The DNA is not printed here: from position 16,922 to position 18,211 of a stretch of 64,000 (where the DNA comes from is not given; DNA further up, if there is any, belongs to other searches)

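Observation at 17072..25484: Murein recycling and UDP-MurNAc synthesis in one operon, head-to-head with a GHMP sugar-1-kinase-like gene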

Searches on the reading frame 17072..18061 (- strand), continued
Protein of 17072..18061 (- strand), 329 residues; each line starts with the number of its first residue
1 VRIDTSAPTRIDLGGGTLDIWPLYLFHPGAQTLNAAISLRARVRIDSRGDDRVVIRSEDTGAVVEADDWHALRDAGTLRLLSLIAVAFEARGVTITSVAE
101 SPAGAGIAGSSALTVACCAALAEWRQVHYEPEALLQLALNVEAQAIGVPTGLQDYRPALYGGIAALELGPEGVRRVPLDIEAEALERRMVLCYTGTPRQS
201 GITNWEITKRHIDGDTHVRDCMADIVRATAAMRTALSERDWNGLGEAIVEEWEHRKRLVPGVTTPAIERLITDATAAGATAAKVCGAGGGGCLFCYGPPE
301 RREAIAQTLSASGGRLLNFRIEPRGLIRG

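Call 40: search_protein_families(library=ncbifam, proteins=[P0179, P0242, P0140, P0136, L075:10001-10990:+, L075:8107-9033:-, L075:9080-9967:+, L091:6324-7001:+, L087:6493-7530:+, L087:5744-6478:+], max_evalue=0.00001)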
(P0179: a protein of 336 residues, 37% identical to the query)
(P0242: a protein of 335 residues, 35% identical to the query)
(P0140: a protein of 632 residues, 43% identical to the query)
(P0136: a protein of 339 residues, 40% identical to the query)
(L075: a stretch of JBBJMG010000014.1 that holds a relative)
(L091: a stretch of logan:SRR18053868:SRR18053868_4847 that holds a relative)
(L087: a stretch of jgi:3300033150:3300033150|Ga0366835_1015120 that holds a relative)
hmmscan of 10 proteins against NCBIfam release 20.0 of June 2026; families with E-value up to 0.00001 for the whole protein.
P0179 (336 aa): 15 families
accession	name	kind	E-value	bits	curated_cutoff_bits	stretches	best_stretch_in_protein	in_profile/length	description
NF049969.1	GlMnHpPKinHddA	equivalog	3.4e-49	168.1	600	1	3-331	3-334/338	D-glycero-D-manno-heptose 7-phosphate kinase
NF009948.0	PRK13412.1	equivalog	3.7e-29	101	721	1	93-332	726-971/974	bifunctional fucokinase/fucose-1-phosphate guanylyltransferase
TIGR00549.1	mevalon_kin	equivalog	2.7e-24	86.1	163.05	1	33-300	20-276/276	mevalonate kinase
NF003036.0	PRK03926.1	equivalog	6.5e-24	84.5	403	1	81-334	63-300/302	mevalonate kinase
NF003006.0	PRK03817.1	equivalog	3.6e-23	82.1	443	2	4-166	3-160/352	galactokinase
NF001816.0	PRK00555.1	equivalog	3.6e-19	68.9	509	2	1-163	1-161/363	galactokinase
NF003705.0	PRK05322.1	equivalog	2.2e-16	59.6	385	1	6-162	23-181/388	galactokinase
TIGR00131.1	gal_kin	equivalog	7.2e-16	58.1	226.65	1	6-162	21-179/388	galactokinase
NF003472.0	PRK05101.1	equivalog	4e-13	49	499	1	7-162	25-181/382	galactokinase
NF002288.1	PRK01212.1-4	equivalog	3.7e-11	42.6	194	1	77-313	59-278/303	homoserine kinase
TIGR00191.1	thrB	equivalog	1.4e-10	40.5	168.25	1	36-281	22-247/304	homoserine kinase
TIGR01220.1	Pmev_kin_Gr_pos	equivalog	1.4e-09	37.5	165.7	0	211-325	246-354/358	phosphomevalonate kinase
NF040957.1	Arch_PMK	equivalog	3e-09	36.8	500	1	106-333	92-316/316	phosphomevalonate kinase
NF002870.0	PRK03188.1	equivalog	5.2e-06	25.4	286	0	224-317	199-287/310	4-(cytidine 5'-diphospho)-2-C-methyl-D-erythritol kinase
TIGR01920.1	Shik_kin_archae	equivalog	8.9e-06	25.2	126.85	0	83-164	59-141/266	shikimate kinase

P0242 (335 aa): 8 families
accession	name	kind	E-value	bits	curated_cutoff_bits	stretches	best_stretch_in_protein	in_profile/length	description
NF049969.1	GlMnHpPKinHddA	equivalog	2.5e-50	171.9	600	1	2-332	2-335/338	D-glycero-D-manno-heptose 7-phosphate kinase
NF009948.0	PRK13412.1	equivalog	9.9e-27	93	721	2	91-333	724-972/974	bifunctional fucokinase/fucose-1-phosphate guanylyltransferase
NF003036.0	PRK03926.1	equivalog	1.2e-22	80.4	403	1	32-332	24-298/302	mevalonate kinase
TIGR00549.1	mevalon_kin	equivalog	1.2e-21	77.4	163.05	1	33-299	20-275/276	mevalonate kinase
NF003006.0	PRK03817.1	equivalog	1.4e-14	53.9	443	1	5-181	4-176/352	galactokinase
NF003705.0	PRK05322.1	equivalog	6.2e-13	48.2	385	1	7-158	24-177/388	galactokinase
TIGR00131.1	gal_kin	equivalog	5.2e-10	38.8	226.65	0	235-315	284-360/388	galactokinase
NF003472.0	PRK05101.1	equivalog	4.9e-07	29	499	0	7-152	25-171/382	galactokinase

P0140 (632 aa): 9 families
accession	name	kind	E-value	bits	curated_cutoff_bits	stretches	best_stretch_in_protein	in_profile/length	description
NF049969.1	GlMnHpPKinHddA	equivalog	5.5e-38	131.2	600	1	5-326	4-332/338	D-glycero-D-manno-heptose 7-phosphate kinase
NF009948.0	PRK13412.1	equivalog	2.6e-21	75.1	721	1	86-296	720-933/974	bifunctional fucokinase/fucose-1-phosphate guanylyltransferase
NF003036.0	PRK03926.1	equivalog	1.9e-20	73.2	403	1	91-329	73-298/302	mevalonate kinase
TIGR00549.1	mevalon_kin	equivalog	5.9e-20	71.9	163.05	1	68-297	53-276/276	mevalonate kinase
NF001816.0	PRK00555.1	equivalog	1.7e-15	56.8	509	1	232-315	259-341/363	galactokinase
NF003006.0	PRK03817.1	equivalog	1.1e-14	54.3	443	1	232-308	248-323/352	galactokinase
TIGR00131.1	gal_kin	equivalog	4.8e-13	48.8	226.65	1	216-311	273-363/388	galactokinase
NF003705.0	PRK05322.1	equivalog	1.9e-08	33.5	385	0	91-158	110-177/388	galactokinase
NF003472.0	PRK05101.1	equivalog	3.2e-08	32.9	499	0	231-311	276-357/382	galactokinase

P0136 (339 aa): 10 families
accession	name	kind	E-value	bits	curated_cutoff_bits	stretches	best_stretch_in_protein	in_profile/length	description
NF049969.1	GlMnHpPKinHddA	equivalog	4.2e-35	121.8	600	1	6-333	2-333/338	D-glycero-D-manno-heptose 7-phosphate kinase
NF003036.0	PRK03926.1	equivalog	1e-23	83.9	403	1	39-336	27-299/302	mevalonate kinase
TIGR00549.1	mevalon_kin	equivalog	2.1e-21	76.6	163.05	1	30-303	15-276/276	mevalonate kinase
NF009948.0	PRK13412.1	equivalog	1.7e-18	65.7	721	1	8-335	611-971/974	bifunctional fucokinase/fucose-1-phosphate guanylyltransferase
NF001816.0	PRK00555.1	equivalog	2.4e-14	53.1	509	1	236-317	257-337/363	galactokinase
NF003006.0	PRK03817.1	equivalog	5.8e-14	51.8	443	1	8-187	3-176/352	galactokinase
TIGR00131.1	gal_kin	equivalog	2.8e-11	42.9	226.65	0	235-318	285-364/388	galactokinase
NF003705.0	PRK05322.1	equivalog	4.1e-10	38.9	385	1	95-206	108-218/388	galactokinase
NF003472.0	PRK05101.1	equivalog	2.5e-09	36.5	499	0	239-319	278-359/382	galactokinase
NF002870.0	PRK03188.1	equivalog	7.3e-08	31.4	286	0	4-150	8-144/310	4-(cytidine 5'-diphospho)-2-C-methyl-D-erythritol kinase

L075:10001-10990:+ (330 aa): 11 families
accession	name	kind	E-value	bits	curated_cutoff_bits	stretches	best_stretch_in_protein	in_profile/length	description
NF049969.1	GlMnHpPKinHddA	equivalog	9.8e-38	130.4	600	1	1-329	1-332/338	D-glycero-D-manno-heptose 7-phosphate kinase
TIGR00549.1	mevalon_kin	equivalog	8.8e-21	74.6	163.05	1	33-296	20-273/276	mevalonate kinase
NF009948.0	PRK13412.1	equivalog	7e-20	70.3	721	1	95-329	726-968/974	bifunctional fucokinase/fucose-1-phosphate guanylyltransferase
NF003036.0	PRK03926.1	equivalog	1.9e-19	69.9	403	1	31-321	23-288/302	mevalonate kinase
NF003006.0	PRK03817.1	equivalog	2.1e-14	53.3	443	2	233-314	247-327/352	galactokinase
NF001816.0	PRK00555.1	equivalog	8.4e-12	44.7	509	1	233-312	258-336/363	galactokinase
NF003705.0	PRK05322.1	equivalog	5e-11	41.9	385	0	7-164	24-181/388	galactokinase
TIGR00131.1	gal_kin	equivalog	1.1e-10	41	226.65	1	236-315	286-365/388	galactokinase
NF003472.0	PRK05101.1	equivalog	1.1e-06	27.9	499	0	233-315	276-359/382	galactokinase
NF002288.1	PRK01212.1-4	equivalog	2.1e-06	27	194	0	50-313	26-279/303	homoserine kinase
NF002870.0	PRK03188.1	equivalog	3.6e-06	25.9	286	0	234-314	210-285/310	4-(cytidine 5'-diphospho)-2-C-methyl-D-erythritol kinase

L075:8107-9033:- (308 aa): 13 families
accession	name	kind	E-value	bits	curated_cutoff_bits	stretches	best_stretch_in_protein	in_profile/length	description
TIGR00744.1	ROK_glcA_fam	subfamily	1e-43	149.8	260.35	1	54-302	48-307/318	ROK family glucokinase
NF047937.1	TransRegNagC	equivalog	8.2e-35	120.7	650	1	45-299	121-379/399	DNA-binding transcriptional regulator NagC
NF049930.1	TransRegMlc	equivalog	1.4e-29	103.7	530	1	63-302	146-389/405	sugar metabolism global transcriptional regulator Mlc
NF042998.1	bglucokin_BglK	equivalog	8.2e-20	71.2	550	1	19-257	11-245/291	beta-glucoside kinase BglK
NF003461.0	PRK05082.1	subfamily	1.5e-18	67.2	283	1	49-302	44-285/291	N-acetylmannosamine kinase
NF045551.1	GK_Pyrobac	equivalog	5.8e-18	65.2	500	1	13-301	4-278/294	ATP-dependent glucokinase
NF009835.0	PRK13310.1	equivalog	8e-17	61.5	380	1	49-301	42-298/303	N-acetylglucosamine kinase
NF047821.1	NactlManKinNanK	equivalog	5.8e-16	58.9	450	1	54-302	45-285/288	N-acetylmannosamine kinase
NF007251.0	PRK09698.1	equivalog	8.8e-16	58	253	1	24-302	21-295/304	allose kinase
NF007108.0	PRK09557.1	equivalog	7.6e-15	55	443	1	11-302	3-299/303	fructokinase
NF045942.1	PolPhglucPhase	equivalog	1.5e-11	44.5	250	1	12-171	3-160/242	polyphosphate--glucose phosphotransferase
NF009836.0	PRK13311.1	equivalog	1.6e-10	40.6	551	1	48-170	37-163/256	N-acetyl-D-glucosamine kinase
NF045550.1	FrctkaseScrK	equivalog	4e-10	39.6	400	1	48-165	42-159/293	fructokinase ScrK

L075:9080-9967:+ (295 aa): 3 families
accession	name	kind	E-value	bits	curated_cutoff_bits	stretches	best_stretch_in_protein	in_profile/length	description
NF008102.0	PRK10847.1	equivalog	2.8e-11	43.6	236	1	57-213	48-207/219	DedA family protein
NF052604.1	UndecprPTUtpABac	equivalog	4.9e-09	36.5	250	1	44-217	15-189/198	undecaprenyl phosphate transporter UptA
NF052605.1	UndecprPTUptAStph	equivalog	2.8e-07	30.7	300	1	86-218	55-194/197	undecaprenyl phosphate transporter UptA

L091:6324-7001:+ (225 aa): 37 families (the best 25 are shown)
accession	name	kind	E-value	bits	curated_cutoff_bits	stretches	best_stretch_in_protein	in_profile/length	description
TIGR03992.1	Arch_glmU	subfamily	3.8e-71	240.1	292.1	1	1-216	1-215/393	bifunctional sugar-1-phosphate nucleotidylyltransferase/acetyltransferase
TIGR01208.1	rmlA_long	equivalog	9e-49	166.2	320.25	1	2-219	1-225/353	glucose-1-phosphate thymidylyltransferase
NF041313.1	UDPGP_AglF_Halo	equivalog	5e-48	163.6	400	1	1-216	1-222/234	UTP--glucose-1-phosphate uridylyltransferase AglF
NF041173.1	Sug_nt_acttase_Thmprot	equivalog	1.8e-46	158.9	600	1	1-216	1-215/405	bifunctional sugar-1-phosphate nucleotidylyltransferase/acetyltransferase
NF049965.1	GlMnHpPGnyltfHddC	equivalog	1.7e-39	135.7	300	1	1-182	1-180/221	D-glycero-D-manno-heptose 1-phosphate guanosyltransferase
NF052502.1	man1P_GTase_Rv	exception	6.3e-34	117.4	440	1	2-219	2-221/352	mannose-1-phosphate guanylyltransferase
NF045761.1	NAMPUrTaseMurU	equivalog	5.2e-31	108.3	250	1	1-220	1-219/226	N-acetylmuramate alpha-1-phosphate uridylyltransferase MurU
TIGR01207.1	rmlA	equivalog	9e-31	107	360.65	1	2-219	1-227/286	glucose-1-phosphate thymidylyltransferase RfbA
TIGR01099.1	galU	equivalog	1.3e-27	97.1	326.8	2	1-65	2-66/261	UTP--glucose-1-phosphate uridylyltransferase GalU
NF012024.0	PRK15480.1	equivalog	5.4e-26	91.4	588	1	2-217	5-229/292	glucose-1-phosphate thymidylyltransferase RfbA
TIGR02623.1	G1P_cyt_trans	equivalog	5.7e-26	91.5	300.25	2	1-65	1-65/255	glucose-1-phosphate cytidylyltransferase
TIGR01173.1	glmU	equivalog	1.7e-23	83.2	366.85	1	1-206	1-211/452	bifunctional UDP-N-acetylglucosamine diphosphorylase/glucosamine-1-phosphate N-acetyltransferase GlmU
NF010934.1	PRK14354.1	equivalog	5.1e-19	68.1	450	1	3-205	2-210/447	bifunctional UDP-N-acetylglucosamine diphosphorylase/glucosamine-1-phosphate N-acetyltransferase GlmU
NF010939.0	PRK14359.1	equivalog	8.7e-19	67.4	592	1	3-210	5-213/430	bifunctional UDP-N-acetylglucosamine diphosphorylase/glucosamine-1-phosphate N-acetyltransferase GlmU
NF007516.0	PRK10122.1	equivalog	1.3e-17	64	534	1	1-65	4-68/297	UTP--glucose-1-phosphate uridylyltransferase GalF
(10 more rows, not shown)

L087:6493-7530:+ (345 aa): 1 family
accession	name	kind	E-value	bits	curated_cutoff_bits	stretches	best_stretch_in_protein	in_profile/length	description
NF045966.1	YcsE_rel_Pase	equivalog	1.9e-08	34.1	220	0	27-125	4-100/265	YcsE-related riboflavin metabolism phosphatase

L087:5744-6478:+ (244 aa): 39 families (the best 25 are shown)
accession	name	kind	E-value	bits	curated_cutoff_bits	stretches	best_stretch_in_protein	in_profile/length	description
TIGR03992.1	Arch_glmU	subfamily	2.6e-66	224.1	292.1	1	4-237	1-230/393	bifunctional sugar-1-phosphate nucleotidylyltransferase/acetyltransferase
TIGR01208.1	rmlA_long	equivalog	2.8e-54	184.3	320.25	1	5-237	1-237/353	glucose-1-phosphate thymidylyltransferase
NF041173.1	Sug_nt_acttase_Thmprot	equivalog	8.2e-54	183.1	600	1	4-238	1-231/405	bifunctional sugar-1-phosphate nucleotidylyltransferase/acetyltransferase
NF041313.1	UDPGP_AglF_Halo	equivalog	6.5e-51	173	400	1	4-229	1-229/234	UTP--glucose-1-phosphate uridylyltransferase AglF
NF049965.1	GlMnHpPGnyltfHddC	equivalog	2.5e-32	112.3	300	1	4-229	1-216/221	D-glycero-D-manno-heptose 1-phosphate guanosyltransferase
NF052502.1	man1P_GTase_Rv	exception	1.1e-31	110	440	1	5-235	2-231/352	mannose-1-phosphate guanylyltransferase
TIGR01207.1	rmlA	equivalog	4.6e-31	108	360.65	1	5-234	1-236/286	glucose-1-phosphate thymidylyltransferase RfbA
TIGR01099.1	galU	equivalog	7.6e-31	107.6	326.8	2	76-223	93-254/261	UTP--glucose-1-phosphate uridylyltransferase GalU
TIGR01173.1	glmU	equivalog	4e-28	98.5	366.85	1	4-216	1-216/452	bifunctional UDP-N-acetylglucosamine diphosphorylase/glucosamine-1-phosphate N-acetyltransferase GlmU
NF012024.0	PRK15480.1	equivalog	2.7e-26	92.3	588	1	3-234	3-240/292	glucose-1-phosphate thymidylyltransferase RfbA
TIGR02623.1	G1P_cyt_trans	equivalog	5.2e-26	91.6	300.25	2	4-69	1-66/255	glucose-1-phosphate cytidylyltransferase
NF010934.1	PRK14354.1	equivalog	4.2e-24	84.9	450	1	6-216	2-216/447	bifunctional UDP-N-acetylglucosamine diphosphorylase/glucosamine-1-phosphate N-acetyltransferase GlmU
NF045761.1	NAMPUrTaseMurU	equivalog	1.1e-23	84.3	250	1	4-229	1-222/226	N-acetylmuramate alpha-1-phosphate uridylyltransferase MurU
NF010936.0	PRK14356.1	equivalog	1.2e-23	83.8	666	1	4-232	6-241/456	bifunctional UDP-N-acetylglucosamine diphosphorylase/glucosamine-1-phosphate N-acetyltransferase GlmU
NF010933.0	PRK14353.1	equivalog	2.2e-23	82.6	505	1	3-213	5-220/453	bifunctional UDP-N-acetylglucosamine diphosphorylase/glucosamine-1-phosphate N-acetyltransferase GlmU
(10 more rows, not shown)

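Call 42: predict_structure(alignment_id=A1)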
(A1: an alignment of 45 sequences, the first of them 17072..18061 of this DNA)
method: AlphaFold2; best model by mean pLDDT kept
length: 329 residues; sequences in the alignment: 45
mean_pLDDT: 96.0   pTM: 0.93
mean pLDDT of the five models: 96.0, 95.7, 95.3, 95.3, 95.0
residues with pLDDT >= 90: 306; 70-90: 20; 50-70: 3; < 50: 0
segments of 3 or more residues with pLDDT < 50: none
pLDDT, mean of each block of 10 residues (from residue 1): 98 95 96 98 98 98 97 94 98 98 94 98 97 97 93 97 98 96 98 83 89 97 98 98 98 94 93 98 89 97 98 98 96
secondary structure, 60 per line:
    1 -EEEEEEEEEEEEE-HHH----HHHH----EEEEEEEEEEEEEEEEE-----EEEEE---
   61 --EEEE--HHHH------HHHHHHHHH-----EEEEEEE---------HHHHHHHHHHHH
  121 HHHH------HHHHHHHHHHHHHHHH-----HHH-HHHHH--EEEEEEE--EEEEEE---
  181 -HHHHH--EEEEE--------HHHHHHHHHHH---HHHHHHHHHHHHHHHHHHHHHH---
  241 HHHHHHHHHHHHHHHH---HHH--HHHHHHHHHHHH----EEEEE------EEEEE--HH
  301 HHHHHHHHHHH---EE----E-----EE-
elements in order: E2-14 H23-26 E31-47 E53-57 E63-66 H69-72 H79-87 E93-99 H109-124 H131-146 H156-160 E163-169 E172-177 H182-186 E189-193 H202-212 H216-237 H241-256 H265-276 E281-285 E292-296 H299-311

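Call 46: fold_search(model_id=the predicted structure, library=pdb)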
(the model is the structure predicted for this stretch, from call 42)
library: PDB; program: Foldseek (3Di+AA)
matches with E <= 10: 453; with E <= 0.001: 205
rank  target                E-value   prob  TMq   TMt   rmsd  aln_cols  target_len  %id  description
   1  4usk_A                1.6e-31  1.00  0.92  0.88   2.2       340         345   27  Unravelling the B. pseudomallei heptokinase WcbL: from Structure to Drug Discovery. (released 2016-01-13)
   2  4usm_A                2.6e-31  1.00  0.92  0.88   2.3       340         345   28  WcbL complex with glycerol bound to sugar site (released 2016-01-13)
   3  4n3o_A                9.9e-25  1.00  0.79  0.79   4.4       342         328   26  2.4 Angstrom Resolution Crystal Structure of Putative Sugar Kinase from Campylobacter jejuni. (released 2013-10-16)
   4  9iit_A                2.3e-24  1.00  0.88  0.32   2.9       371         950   22  Full length structure of FKP in complex with GTP and GDP (released 2025-03-05)
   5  4n3o_B                3.1e-24  1.00  0.77  0.80   3.9       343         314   24  2.4 Angstrom Resolution Crystal Structure of Putative Sugar Kinase from Campylobacter jejuni. (released 2013-10-16)
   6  9iip                  5.3e-24  1.00  0.84  0.77   3.0       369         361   21  Fucokinase part of FKP with beta-L-fucose 1-phosphate (released 2025-03-05)
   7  6mde_A                2.3e-23  1.00  0.80  0.86   3.1       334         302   22  Mevalonate kinase from Methanosarcina mazei with mevalonate bound (released 2018-12-19)
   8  6mdf_A                4.0e-23  1.00  0.80  0.86   3.1       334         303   22  Mevalonate kinase from Methanosarcina mazei with 5-phosphomevalonate bound (released 2018-12-19)
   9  4hac_A                9.8e-23  1.00  0.78  0.82   3.4       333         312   22  Crystal Structure of the Mevalonate Kinase from an Archaeon Methanosarcina mazei (released 2012-12-12)
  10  3k85_A                1.5e-22  1.00  0.80  0.86   3.1       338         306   24  Crystal structure of a D-glycero-D-manno-heptose 1-phosphate kinase from Bacteriodes thetaiotaomicron (released 2009-12-08)
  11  8teb_B                6.6e-22  1.00  0.81  0.87   2.9       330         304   20  Structure of MKbur (released 2024-03-13)
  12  4hac_B                7.0e-22  1.00  0.79  0.84   3.1       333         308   22  Crystal Structure of the Mevalonate Kinase from an Archaeon Methanosarcina mazei (released 2012-12-12)
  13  6mde_B                1.7e-21  1.00  0.78  0.84   3.3       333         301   23  Mevalonate kinase from Methanosarcina mazei with mevalonate bound (released 2018-12-19)
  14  8teb_A                2.0e-21  1.00  0.82  0.87   2.6       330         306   20  Structure of MKbur (released 2024-03-13)
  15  6zfh_B                8.1e-21  1.00  0.80  0.69   4.0       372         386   20  Structure of human galactokinase in complex with galactose and 2'-(benzo[d]oxazol-2-ylamino)-7',8'-dihydro-1'H-spiro[c (released 2021-06-30)
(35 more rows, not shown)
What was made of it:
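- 17072..18061 (-): GHMP-family anomeric sugar kinase (329 aa, GTG start) from an uncharacterised clade sister to HddA/WcbL and fucokinase. Candidate N-acetylhexosamine-type 1-kinase. AF2 model pLDDT 96, TM 0.92 to WcbL (calls 42, 46).
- On GHMP kinase superfamily: AF2 model pLDDT 96; Foldseek TM 0.92 to WcbL (calls 42, 46).
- GHMP fold, TM 0.92 to the heptokinase WcbL (calls 42, 46).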
